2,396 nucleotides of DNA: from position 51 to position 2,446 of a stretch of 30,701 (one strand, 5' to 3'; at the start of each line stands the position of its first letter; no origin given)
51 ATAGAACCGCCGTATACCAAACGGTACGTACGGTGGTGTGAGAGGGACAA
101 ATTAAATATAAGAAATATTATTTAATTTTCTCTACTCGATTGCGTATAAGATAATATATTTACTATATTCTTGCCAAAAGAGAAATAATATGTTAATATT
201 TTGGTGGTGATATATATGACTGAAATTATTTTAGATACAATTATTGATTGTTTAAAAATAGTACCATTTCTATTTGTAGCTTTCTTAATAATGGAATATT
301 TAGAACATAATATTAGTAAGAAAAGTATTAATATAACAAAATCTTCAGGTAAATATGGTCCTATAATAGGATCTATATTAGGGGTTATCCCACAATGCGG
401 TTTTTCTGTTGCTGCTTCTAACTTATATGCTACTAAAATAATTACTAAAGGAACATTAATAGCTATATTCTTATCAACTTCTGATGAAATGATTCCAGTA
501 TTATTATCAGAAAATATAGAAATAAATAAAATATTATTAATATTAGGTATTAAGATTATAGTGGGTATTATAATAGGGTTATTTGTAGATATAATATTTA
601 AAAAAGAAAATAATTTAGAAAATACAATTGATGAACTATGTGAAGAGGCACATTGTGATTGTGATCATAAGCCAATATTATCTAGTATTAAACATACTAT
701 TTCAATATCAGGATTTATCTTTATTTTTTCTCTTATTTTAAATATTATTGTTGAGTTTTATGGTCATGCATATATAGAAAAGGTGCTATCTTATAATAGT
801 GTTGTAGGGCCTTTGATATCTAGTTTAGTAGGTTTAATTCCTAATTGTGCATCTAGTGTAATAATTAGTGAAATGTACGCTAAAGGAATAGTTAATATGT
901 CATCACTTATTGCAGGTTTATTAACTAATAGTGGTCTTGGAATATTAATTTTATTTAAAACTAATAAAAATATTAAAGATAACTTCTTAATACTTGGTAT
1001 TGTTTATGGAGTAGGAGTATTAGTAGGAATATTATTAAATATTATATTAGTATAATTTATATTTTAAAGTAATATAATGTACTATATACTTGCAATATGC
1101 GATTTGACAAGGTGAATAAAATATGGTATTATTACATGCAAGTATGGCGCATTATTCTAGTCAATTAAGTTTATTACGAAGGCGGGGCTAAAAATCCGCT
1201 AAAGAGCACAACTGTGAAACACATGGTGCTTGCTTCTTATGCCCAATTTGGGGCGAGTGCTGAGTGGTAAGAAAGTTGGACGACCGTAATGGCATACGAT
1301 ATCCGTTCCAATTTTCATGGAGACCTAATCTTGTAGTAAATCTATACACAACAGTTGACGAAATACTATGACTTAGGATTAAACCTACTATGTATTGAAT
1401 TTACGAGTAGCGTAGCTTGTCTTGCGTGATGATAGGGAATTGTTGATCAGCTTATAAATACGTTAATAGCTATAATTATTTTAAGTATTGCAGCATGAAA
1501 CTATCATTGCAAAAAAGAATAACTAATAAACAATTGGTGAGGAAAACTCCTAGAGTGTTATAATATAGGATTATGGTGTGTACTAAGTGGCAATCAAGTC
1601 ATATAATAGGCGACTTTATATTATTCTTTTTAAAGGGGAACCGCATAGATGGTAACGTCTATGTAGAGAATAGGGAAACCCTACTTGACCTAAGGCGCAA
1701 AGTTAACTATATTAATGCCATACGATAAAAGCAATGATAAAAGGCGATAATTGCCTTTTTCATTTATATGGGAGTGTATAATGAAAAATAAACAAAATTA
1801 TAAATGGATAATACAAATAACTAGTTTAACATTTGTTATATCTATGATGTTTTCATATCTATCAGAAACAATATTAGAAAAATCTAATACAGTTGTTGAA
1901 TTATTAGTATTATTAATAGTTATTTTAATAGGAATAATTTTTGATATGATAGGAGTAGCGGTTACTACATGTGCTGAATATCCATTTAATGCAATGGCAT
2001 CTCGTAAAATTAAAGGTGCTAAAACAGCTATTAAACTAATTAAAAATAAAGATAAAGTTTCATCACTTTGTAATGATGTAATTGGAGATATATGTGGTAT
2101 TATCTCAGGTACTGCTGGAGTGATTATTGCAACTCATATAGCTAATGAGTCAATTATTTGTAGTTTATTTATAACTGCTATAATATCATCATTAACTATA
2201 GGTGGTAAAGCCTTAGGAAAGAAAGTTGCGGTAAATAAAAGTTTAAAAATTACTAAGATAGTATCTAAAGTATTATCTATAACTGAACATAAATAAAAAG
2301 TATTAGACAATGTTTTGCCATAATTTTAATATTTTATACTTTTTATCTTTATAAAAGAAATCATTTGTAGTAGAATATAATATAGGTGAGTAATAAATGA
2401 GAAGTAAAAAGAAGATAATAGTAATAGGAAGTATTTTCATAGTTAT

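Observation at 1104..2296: Complete ole-oapA module (large OLE ribonucleoprotein RNA) in an AT-rich lineage, outside its usual operon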

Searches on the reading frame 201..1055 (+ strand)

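Call 8: search_protein_families(library=pfam, proteins=[window:201-1055:+])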
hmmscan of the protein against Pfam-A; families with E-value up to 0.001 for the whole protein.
window:201-1055:+ (284 aa): 1 family
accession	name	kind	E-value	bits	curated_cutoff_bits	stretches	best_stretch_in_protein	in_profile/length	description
PF11449.14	ArsP_2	-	4.2e-23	82.5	32.5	2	7-184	3-181/359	Putative, 10TM heavy-metal exporter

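Call 12: search_protein_families(library=ncbifam, proteins=[window:201-1055:+], max_evalue=0.01)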
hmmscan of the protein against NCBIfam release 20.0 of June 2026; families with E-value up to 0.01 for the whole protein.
window:201-1055:+ (284 aa): 1 family
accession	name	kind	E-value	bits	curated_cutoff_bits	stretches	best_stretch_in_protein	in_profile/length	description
NF037962.1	arsenic_eff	subfamily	6.1e-84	281.8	100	1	16-276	1-287/287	arsenic efflux protein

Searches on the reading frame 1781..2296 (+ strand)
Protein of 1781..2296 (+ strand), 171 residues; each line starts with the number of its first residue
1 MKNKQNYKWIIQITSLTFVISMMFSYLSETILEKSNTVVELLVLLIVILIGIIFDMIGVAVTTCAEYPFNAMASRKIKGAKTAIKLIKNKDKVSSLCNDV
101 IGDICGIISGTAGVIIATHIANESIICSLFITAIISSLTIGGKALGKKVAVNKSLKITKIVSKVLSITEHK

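Call 8: search_protein_families(library=pfam, proteins=[window:1781-2296:+])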
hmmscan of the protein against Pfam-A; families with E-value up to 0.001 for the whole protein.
window:1781-2296:+ (171 aa): 1 family
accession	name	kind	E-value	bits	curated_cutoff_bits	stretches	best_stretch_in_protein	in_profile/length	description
PF01595.25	CNNM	-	7.4e-05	22.9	28.4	1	43-167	2-126/181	Cyclin M transmembrane N-terminal domain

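Call 12: search_protein_families(library=ncbifam, proteins=[window:1781-2296:+], max_evalue=0.01)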
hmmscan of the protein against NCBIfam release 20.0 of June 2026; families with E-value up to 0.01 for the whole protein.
window:1781-2296:+ (171 aa): 0 families

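Call 13: find_homologous_proteins(query=window:1781-2296:+)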
Query window:1781-2296:+ (171 aa): 5430 proteins with E <= 0.001 among 5796 candidates; the best 120 are listed.
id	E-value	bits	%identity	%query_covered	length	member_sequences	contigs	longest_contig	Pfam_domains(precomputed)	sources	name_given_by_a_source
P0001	9.5e-97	339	100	100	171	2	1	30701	-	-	-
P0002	8.3e-84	297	89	100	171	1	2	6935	-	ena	-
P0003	9.9e-84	297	89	100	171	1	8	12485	-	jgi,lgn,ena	-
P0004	1.1e-83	297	88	100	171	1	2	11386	-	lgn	-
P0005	1.1e-83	297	88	100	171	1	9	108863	-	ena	-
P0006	1.5e-83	296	88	100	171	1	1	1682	-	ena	-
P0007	1.5e-83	296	88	100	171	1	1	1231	-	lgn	-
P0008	2.1e-83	296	88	100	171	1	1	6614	-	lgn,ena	-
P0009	2.7e-83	296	89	100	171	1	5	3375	-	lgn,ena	-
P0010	2.8e-83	296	88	100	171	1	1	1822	-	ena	-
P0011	3.1e-83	295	88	100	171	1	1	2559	-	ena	-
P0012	3.2e-83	295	87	100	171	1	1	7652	-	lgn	-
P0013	3.6e-83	295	88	100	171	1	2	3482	-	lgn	-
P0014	3.6e-83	295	87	100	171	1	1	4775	-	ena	-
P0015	4.0e-83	295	88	100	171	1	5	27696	-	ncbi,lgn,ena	-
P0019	5.8e-83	295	88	100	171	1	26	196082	-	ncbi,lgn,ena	-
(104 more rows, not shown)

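Call 14: find_related_loci(query=window:1781-2296:+, collection=genome_contigs, flank=8000)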
Query window:1781-2296:+ (171 aa) in genome_contigs; peptide patterns used: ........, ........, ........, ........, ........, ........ (x = any residue, [..] = any of these).
311 stretches matched a pattern; 38 encode a relative of the query (tblastn E <= 1e-3); 38 distinct loci.
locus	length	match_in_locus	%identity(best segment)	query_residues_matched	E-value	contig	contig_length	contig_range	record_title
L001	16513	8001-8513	87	1-171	3e-86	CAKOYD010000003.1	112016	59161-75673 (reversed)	MAG: uncultured Bacilli bacterium isolate REFINED_METABAT215_TOP10_CONTIGS_1500_ASSEMBLY_K77_MERGED__Hadza_MoBio_hadza-I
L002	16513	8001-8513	86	1-171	1e-85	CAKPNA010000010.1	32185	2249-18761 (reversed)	MAG: uncultured Bacilli bacterium isolate REFINED_METABAT215_TOP10_CONTIGS_1500_ASSEMBLY_K77_MERGED__Hadza_MoBio_C-REDO_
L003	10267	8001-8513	88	1-171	9e-83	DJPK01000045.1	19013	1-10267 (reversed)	MAG TPA_asm: Bacillales bacterium UBA6414 UBA6414_contig_7575, whole genome shotgun sequence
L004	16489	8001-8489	58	8-166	3e-48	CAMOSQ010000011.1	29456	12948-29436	MAG: uncultured Bacillales bacterium isolate SRR873602_bin.41_metaWRAP_v1.3_MAG genome assembly, contig: NODE_2571_lengt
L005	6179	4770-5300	56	2-167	2e-47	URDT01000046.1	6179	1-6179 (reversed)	uncultured Tenericutes bacterium isolate UMGS900 genome assembly, contig: NODE_6362_length_6179_cov_3.952147, whole geno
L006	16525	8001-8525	53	1-171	2e-45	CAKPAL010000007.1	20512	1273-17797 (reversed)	MAG: uncultured Bacilli bacterium isolate REFINED_METABAT215_TOP10_CONTIGS_1500_ASSEMBLY_K77_MERGED__Hadza_MoBio_hadza-A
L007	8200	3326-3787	52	5-154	2e-45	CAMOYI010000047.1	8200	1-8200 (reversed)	MAG: uncultured Tenericutes bacterium isolate SRR873609_bin.65_metaWRAP_v1.3_MAG genome assembly, contig: ERZ1756109_209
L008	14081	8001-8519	54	2-170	2e-44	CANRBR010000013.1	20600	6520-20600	MAG: uncultured Bacilli bacterium isolate Lapin-028__bin7 genome assembly, contig: Lapin-028__NODE_2837_length_20600_cov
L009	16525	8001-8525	50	1-171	6e-44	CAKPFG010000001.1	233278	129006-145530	MAG: uncultured Bacilli bacterium isolate REFINED_METABAT215_TOP10_CONTIGS_1500_ASSEMBLY_K77_MERGED__Nepal_MoBio_Fiber-H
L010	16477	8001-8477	55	2-156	2e-43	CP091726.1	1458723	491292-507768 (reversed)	MAG: Bacilli bacterium isolate nC33_bin.244.fa chromosome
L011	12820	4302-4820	52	1-169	5e-43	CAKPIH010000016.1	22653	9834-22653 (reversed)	MAG: uncultured Bacilli bacterium isolate REFINED_METABAT215_TOP10_CONTIGS_1500_ASSEMBLY_K77_MERGED__Hadza_MoBio_hadza-A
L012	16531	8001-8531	41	4-171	1e-42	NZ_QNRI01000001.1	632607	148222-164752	Paraliobacillus ryukyuensis strain DSM 15140 Ga0244519_101, whole genome shotgun sequence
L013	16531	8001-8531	42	4-171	4e-42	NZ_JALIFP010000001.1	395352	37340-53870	Lederbergia sp. NSJ-179 L12-MP-YCFA-D10-41_ctg0001, whole genome shotgun sequence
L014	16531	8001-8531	44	4-171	7e-42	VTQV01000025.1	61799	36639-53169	Bacillus subtilis strain DE0224 NODE_25_length_61799_cov_43.615881, whole genome shotgun sequence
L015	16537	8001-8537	45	1-171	1e-41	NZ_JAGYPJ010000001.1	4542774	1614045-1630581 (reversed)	Lederbergia citrisecunda strain FJAT-49732 Scaffold1, whole genome shotgun sequence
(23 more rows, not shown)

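Call 15: find_encoding_contigs(protein=P0019, flank=8000, max_places=4)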
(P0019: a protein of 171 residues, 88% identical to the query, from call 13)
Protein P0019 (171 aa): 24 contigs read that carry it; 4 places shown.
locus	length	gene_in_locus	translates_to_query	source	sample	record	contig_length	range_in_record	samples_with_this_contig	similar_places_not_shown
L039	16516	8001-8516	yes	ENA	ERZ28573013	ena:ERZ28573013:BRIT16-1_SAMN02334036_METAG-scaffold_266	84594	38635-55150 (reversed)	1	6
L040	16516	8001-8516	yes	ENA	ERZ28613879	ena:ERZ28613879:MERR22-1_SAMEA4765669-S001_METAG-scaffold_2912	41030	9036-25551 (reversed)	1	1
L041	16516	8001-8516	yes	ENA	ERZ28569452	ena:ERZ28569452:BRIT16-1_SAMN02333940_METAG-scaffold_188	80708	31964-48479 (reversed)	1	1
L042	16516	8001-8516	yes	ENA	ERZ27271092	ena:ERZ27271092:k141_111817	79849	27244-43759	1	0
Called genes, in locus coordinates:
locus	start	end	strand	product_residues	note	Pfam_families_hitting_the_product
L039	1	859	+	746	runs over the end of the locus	PF07549:Sec_GG (faint), PF21760:SecD_1st, PF22599:SecDF_P1_head, PF02355:SecD_SecF_C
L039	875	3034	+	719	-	PF13328:HD_4, PF01966:HD, PF04607:RelA_SpoT, PF02824:TGS, PF19296:RelA_AH, PF28438:RelA_RIS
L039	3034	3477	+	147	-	PF02580:Tyr_Deacylase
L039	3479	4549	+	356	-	PF01594:AI-2E_transport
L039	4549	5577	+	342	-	PF26514:DUF8173 (weak)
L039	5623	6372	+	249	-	PF00106:adh_short, PF01370:Epimerase (weak), PF03435:Sacchrp_dh_NADP (weak), PF08659:KR, PF13561:adh_short_C2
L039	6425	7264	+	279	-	PF11449:ArsP_2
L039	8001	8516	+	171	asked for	-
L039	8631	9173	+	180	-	-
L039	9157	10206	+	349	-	PF09992:NAGPA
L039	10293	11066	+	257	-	PF04542:Sigma70_r2, PF04539:Sigma70_r3, PF00196:GerE (faint), PF08281:Sigma70_r4_2 (weak), PF04545:Sigma70_r4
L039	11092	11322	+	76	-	PF05239:PRC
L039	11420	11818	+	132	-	PF07963:N_methyl (weak)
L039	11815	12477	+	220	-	PF03167:UDG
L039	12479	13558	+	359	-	PF04055:Radical_SAM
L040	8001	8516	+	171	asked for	-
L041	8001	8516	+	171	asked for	-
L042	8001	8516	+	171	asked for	-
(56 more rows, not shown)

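Call 27: search_protein_families(library=pfam, proteins=[L012:2973-3368:+, L012:3938-4795:+, L012:4796-6154:+, L012:6118-6381:+, L012:6382-7266:+, L012:7977-8582:+, L012:8584-9411:+, L012:9492-9941:+, L012:9979-11712:+, L012:11898-13181:+], max_evalue=0.00001)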
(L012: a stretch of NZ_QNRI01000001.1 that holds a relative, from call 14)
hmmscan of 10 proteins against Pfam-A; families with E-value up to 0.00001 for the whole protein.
L012:2973-3368:+ (131 aa): 1 family
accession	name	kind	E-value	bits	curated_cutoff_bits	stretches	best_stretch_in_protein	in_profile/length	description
PF03780.18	Asp23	-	1.1e-33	116.3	28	1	15-119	2-107/108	Asp23 family, cell envelope-related function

L012:3938-4795:+ (285 aa): 2 families
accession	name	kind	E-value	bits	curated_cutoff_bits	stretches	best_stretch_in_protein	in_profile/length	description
PF02882.25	THF_DHG_CYH_C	-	6.9e-72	240.4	27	1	123-281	1-159/160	Tetrahydrofolate dehydrogenase/cyclohydrolase, NAD(P)-binding domain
PF00763.28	THF_DHG_CYH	-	3.3e-42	143.8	32.8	1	6-120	1-115/115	Tetrahydrofolate dehydrogenase/cyclohydrolase, catalytic domain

L012:4796-6154:+ (452 aa): 3 families
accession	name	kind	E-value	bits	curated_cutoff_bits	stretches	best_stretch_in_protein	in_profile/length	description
PF02601.20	Exonuc_VII_L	-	5.6e-110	368.2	35.9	1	127-442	1-314/315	Exonuclease VII, large subunit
PF13742.12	tRNA_anti_2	-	1.7e-32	111.9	27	1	9-104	1-95/95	OB-fold nucleic acid binding domain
PF01336.31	tRNA_anti-codon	-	2.5e-13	50.2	27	1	31-105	1-74/75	OB-fold nucleic acid binding domain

L012:6118-6381:+ (87 aa): 1 family
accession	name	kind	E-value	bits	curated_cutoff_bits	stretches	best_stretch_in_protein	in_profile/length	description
PF02609.21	Exonuc_VII_S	-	1.3e-21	76.8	24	1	19-69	1-51/52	Exonuclease VII small subunit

L012:6382-7266:+ (294 aa): 1 family
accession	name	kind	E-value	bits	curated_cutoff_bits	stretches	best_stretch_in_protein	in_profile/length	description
PF00348.22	polyprenyl_synt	-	7.3e-62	209.3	27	1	31-265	2-230/251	Polyprenyl synthetase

L012:7977-8582:+ (201 aa): 0 families

L012:8584-9411:+ (275 aa): 2 families
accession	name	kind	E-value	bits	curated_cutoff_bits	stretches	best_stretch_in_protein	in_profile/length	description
PF01728.25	FtsJ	-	2e-43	148.9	24.1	1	62-244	1-179/181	FtsJ-like methyltransferase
PF01479.30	S4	-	4.6e-08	33.1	22.8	1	6-49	1-44/48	S4 domain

L012:9492-9941:+ (149 aa): 2 families
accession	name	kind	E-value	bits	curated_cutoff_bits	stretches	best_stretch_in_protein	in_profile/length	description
PF01316.27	Arg_repressor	-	5.4e-30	103.4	27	1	1-70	1-70/70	Arginine repressor, DNA binding domain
PF02863.23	Arg_repressor_C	-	4.8e-28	97.2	25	1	80-146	1-67/68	Arginine repressor, C-terminal domain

L012:9979-11712:+ (577 aa): 3 families
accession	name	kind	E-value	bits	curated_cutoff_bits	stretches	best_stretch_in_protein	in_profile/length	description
PF02463.25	SMC_N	-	1.9e-15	57.3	40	1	1-522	1-213/220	RecF/RecN/SMC N terminal domain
PF13476.12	AAA_23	-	3.4e-15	57.7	27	1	4-204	1-177/201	AAA domain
PF13555.12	AAA_29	-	1.2e-06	28.6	27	1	9-47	8-47/61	P-loop containing region of AAA domain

L012:11898-13181:+ (427 aa): 3 families
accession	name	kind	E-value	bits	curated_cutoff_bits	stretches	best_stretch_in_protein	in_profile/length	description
PF05580.18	Peptidase_S55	-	7.1e-90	301.1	25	1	204-412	2-210/210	SpoIVB peptidase S55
PF17820.7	PDZ_6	-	4.1e-09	36.5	27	1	132-176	3-47/54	PDZ domain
PF13180.12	PDZ_2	-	4.2e-09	37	27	1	136-193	21-77/80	PDZ domain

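Call 28: search_protein_families(library=pfam, proteins=[L004:5056-6459:+, L004:6428-7183:+, L004:8553-10337:+, L004:10347-11618:+, L009:4669-5841:+, L009:5899-6897:+, L009:9322-10590:+, L010:5299-6087:+, L010:6792-7340:+, L010:9222-9797:-], max_evalue=0.00001)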
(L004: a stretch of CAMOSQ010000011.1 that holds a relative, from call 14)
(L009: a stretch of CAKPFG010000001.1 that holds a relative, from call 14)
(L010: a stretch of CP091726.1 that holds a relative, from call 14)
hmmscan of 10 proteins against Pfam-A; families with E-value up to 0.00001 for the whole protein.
L004:5056-6459:+ (467 aa): 4 families
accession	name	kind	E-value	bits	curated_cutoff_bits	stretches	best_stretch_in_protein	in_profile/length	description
PF13614.12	AAA_31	-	4.3e-16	59.8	27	1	276-419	1-148/177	AAA domain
PF02706.20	Wzz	-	4.3e-16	59.4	25.5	1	21-111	1-91/91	Chain length determinant protein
PF01656.29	CbiA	-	5.4e-12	46.2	25.4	1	279-453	1-86/125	CobQ/CobB/MinD/ParA nucleotide binding domain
PF10609.15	ParA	-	3.9e-10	40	27.1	1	277-450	4-175/246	NUBPL iron-transfer P-loop NTPase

L004:6428-7183:+ (251 aa): 1 family
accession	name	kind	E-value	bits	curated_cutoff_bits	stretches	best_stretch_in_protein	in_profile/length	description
PF19567.5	CpsB_CapC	-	3.9e-60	203.6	27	1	12-243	1-234/234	Capsular polysaccharide synthesis, CpsB/CapC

L004:8553-10337:+ (594 aa): 1 family
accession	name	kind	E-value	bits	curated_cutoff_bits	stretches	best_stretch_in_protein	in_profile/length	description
PF03816.19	LytR_cpsA_psr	-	8.7e-40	136.8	24.6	1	243-387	1-149/150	LytR_cpsA_psr family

L004:10347-11618:+ (423 aa): 2 families
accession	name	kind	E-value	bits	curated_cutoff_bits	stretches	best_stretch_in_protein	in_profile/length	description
PF00464.25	SHMT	-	2.2e-170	567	27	1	13-388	3-399/399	Serine hydroxymethyltransferase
PF00155.27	Aminotran_1_2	-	5.1e-09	36.2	19.7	1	68-374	38-352/361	Aminotransferase class I and II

L009:4669-5841:+ (390 aa): 3 families
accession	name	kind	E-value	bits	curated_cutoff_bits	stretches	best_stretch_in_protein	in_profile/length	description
PF03721.20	UDPG_MGDP_dh_N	-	9.5e-33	113.8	27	1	1-168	1-181/187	UDP-glucose/GDP-mannose dehydrogenase family, NAD binding domain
PF00984.24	UDPG_MGDP_dh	-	7.5e-28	96.9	25.4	1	192-282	2-92/94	UDP-glucose/GDP-mannose dehydrogenase family, central domain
PF03720.21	UDPG_MGDP_dh_C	-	5.1e-12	46.5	30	1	302-380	1-83/103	UDP-glucose/GDP-mannose dehydrogenase family, UDP binding domain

L009:5899-6897:+ (332 aa): 1 family
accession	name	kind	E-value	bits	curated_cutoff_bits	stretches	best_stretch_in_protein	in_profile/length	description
PF01757.29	Acyl_transf_3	-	8.2e-23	81.4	31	1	7-313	2-325/326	Acyltransferase domain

L009:9322-10590:+ (422 aa): 4 families
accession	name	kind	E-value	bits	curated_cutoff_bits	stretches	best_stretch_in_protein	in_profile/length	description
PF01018.28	GTP1_OBG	-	1.1e-58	197.6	27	1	3-157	1-155/155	GTP1/OBG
PF01926.29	MMR_HSR1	-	1.2e-24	87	21.9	1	160-283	1-113/113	50S ribosome-binding GTPase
PF09269.16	DUF1967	-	1.2e-23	83.4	27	1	353-420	1-70/70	Domain of unknown function (DUF1967)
PF02421.24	FeoB_N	-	5.4e-12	46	27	1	161-318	3-152/156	Ferrous iron transport protein B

L010:5299-6087:+ (262 aa): 1 family
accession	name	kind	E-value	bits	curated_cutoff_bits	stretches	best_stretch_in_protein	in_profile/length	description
PF02498.22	Bro-N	-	8.8e-06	26.7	25.6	0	3-90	9-92/96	BRO family, N-terminal domain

L010:6792-7340:+ (182 aa): 1 family
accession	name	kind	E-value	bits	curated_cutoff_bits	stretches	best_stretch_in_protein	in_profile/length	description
PF00528.27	BPD_transp_1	-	6.1e-22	78.7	26.4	1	10-167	15-182/184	Binding-protein-dependent transport system inner membrane component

L010:9222-9797:- (191 aa): 1 family
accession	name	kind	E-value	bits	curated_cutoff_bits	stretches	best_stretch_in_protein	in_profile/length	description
PF01966.28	HD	-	4e-06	27.5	22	1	67-130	9-76/116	HD domain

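Call 60: search_solved_structures(query=A3, max_evalue=1)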
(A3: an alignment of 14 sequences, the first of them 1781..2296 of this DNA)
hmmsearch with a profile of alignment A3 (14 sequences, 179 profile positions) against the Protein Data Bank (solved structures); distinct sequences matched with E-value up to 1: 0.

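Call 69: predict_structure(alignment_id=A5)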
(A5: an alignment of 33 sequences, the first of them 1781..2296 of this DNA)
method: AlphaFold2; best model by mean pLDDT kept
length: 171 residues; sequences in the alignment: 33
mean_pLDDT: 82.8   pTM: 0.75
mean pLDDT of the five models: 82.8, 82.1, 78.9, 75.8, 49.7
residues with pLDDT >= 90: 20; 70-90: 139; 50-70: 8; < 50: 4
segments of 3 or more residues with pLDDT < 50: 1-3
pLDDT, mean of each block of 10 residues (from residue 1): 64 83 79 77 87 91 89 85 89 87 83 78 74 86 88 90 79 41
secondary structure, 60 per line:
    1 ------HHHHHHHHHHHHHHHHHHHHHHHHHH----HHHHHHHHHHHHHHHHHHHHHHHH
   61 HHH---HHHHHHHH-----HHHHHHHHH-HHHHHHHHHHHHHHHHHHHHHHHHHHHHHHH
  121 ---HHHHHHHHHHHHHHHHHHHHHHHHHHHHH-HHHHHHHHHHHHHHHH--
elements in order: H7-32 H37-63 H67-74 H80-88 H90-120 H124-152 H154-169

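Call 71: fold_search(model_id=the predicted structure, library=pdb)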
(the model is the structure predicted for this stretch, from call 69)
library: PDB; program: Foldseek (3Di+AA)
matches with E <= 10: 64; with E <= 0.001: 0
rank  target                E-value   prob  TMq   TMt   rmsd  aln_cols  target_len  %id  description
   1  7m1t_B                2.8e-03  1.00  0.54  0.31   6.6       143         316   21  Crystal structure of an archaeal CNNM, MtCorB, with C-terminal deletion in complex with Mg2+-ATP (released 2021-06-16)
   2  7m1t_A                1.1e-02  1.00  0.52  0.30   7.3       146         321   18  Crystal structure of an archaeal CNNM, MtCorB, with C-terminal deletion in complex with Mg2+-ATP (released 2021-06-16)
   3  7m1u_A                2.4e-02  1.00  0.52  0.31   7.0       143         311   21  Crystal structure of an archaeal CNNM, MtCorB, R235L mutant with C-terminal deletion (released 2021-06-16)
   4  7m1u_B                4.6e-02  1.00  0.50  0.31   7.7       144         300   19  Crystal structure of an archaeal CNNM, MtCorB, R235L mutant with C-terminal deletion (released 2021-06-16)
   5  7cff                  2.3e-01  1.00  0.59  0.63   3.5       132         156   16  Structure of the thermostabilized transmembrane domain of the bacterial CNNM/CorC family Mg2+ transporter in complex wit (released 2021-02-24)
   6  8e2i_E                2.0e+00  0.38  0.37  0.36  13.6       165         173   10  Cryo-EM structure of BIRC6/Smac (released 2023-02-15)
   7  9a72_A                2.5e+00  0.14  0.28  0.19  35.0       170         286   14  Integrative model of YFMS-CHEW by crosslinking MS and deep learning (released 2024-09-18)
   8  7ymj_A                2.8e+00  0.07  0.20  0.13  22.5       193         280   12  Cryo-EM structure of alpha1AAR-Nb6 complex bound to tamsulosin (released 2023-07-05)
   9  7pmw_A                2.9e+00  0.15  0.32  0.13  11.3       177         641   14  HsPepT1 bound to Ala-Phe in the outward facing occluded conformation (released 2021-10-20)
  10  9a65_A                3.2e+00  0.10  0.28  0.11  45.3       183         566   14  Integrative model of YVAQ-MCPB by crosslinking MS and deep learning (released 2024-09-18)
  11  1krq                  3.4e+00  0.09  0.20  0.21  13.5       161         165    9  CRYSTAL STRUCTURE ANALYSIS OF CAMPYLOBACTER JEJUNI FERRITIN (released 2002-02-06)
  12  4ry2_B                3.9e+00  0.10  0.27  0.10  14.2       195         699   14  Crystal structure of the peptidase-containing ABC transporter PCAT1 (released 2015-07-22)
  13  8zyu_R                3.9e+00  0.04  0.15  0.09  19.8       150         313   11  Cryo-EM structure of neurotensin receptor 1 in complex with beta-arrestin1 and SBI-553 (complex 1) (released 2025-04-16)
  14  9div_C                4.1e+00  0.12  0.26  0.29  12.6       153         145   10  The crystal structure of de novo designed ChuA binding protein C8 (released 2025-05-21)
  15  8rmn_A                4.1e+00  0.09  0.25  0.19  11.7       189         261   12  Cryo-EM structure of a dimer of decameric human CALHM4 in complex with synthetic nanobody SbC4 (released 2024-06-19)
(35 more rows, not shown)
